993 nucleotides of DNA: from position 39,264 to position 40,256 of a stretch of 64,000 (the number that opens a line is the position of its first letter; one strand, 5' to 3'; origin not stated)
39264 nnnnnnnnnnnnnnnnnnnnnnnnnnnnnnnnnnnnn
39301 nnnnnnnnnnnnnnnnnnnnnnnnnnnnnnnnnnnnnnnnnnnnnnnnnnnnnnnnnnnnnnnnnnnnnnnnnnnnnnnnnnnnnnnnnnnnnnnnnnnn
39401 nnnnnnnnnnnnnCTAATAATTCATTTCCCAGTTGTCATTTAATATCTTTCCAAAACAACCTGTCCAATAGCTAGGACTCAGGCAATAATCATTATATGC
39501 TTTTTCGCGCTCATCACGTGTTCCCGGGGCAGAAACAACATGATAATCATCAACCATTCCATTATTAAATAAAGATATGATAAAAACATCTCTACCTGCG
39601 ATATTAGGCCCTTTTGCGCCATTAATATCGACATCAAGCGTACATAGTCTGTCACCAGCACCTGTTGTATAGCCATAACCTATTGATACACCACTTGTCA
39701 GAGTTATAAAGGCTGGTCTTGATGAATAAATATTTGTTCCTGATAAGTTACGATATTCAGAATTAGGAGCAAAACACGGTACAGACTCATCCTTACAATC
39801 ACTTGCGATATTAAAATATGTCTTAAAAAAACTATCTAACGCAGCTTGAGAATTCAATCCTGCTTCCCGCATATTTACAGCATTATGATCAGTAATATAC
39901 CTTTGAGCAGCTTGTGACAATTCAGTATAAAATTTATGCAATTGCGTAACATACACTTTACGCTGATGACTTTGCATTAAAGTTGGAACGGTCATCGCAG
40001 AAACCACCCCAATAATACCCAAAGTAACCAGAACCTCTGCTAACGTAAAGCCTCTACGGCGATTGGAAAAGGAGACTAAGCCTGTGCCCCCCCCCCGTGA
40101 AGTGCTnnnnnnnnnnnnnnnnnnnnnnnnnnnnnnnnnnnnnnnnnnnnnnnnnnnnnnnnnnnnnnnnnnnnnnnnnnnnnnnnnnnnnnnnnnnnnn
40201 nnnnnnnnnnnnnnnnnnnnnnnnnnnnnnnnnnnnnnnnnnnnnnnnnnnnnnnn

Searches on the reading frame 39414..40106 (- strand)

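Call 7: search_protein_families(library=pfam, proteins=[window:39414-40106:-], max_evalue=0.01)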
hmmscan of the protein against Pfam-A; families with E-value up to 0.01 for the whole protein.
window:39414-40106:- (230 aa): 1 family
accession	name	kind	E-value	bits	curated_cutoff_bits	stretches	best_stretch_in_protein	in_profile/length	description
PF07963.17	N_methyl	-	2.4e-07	30.5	21.2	1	15-39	2-26/27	Prokaryotic N-terminal methylation motif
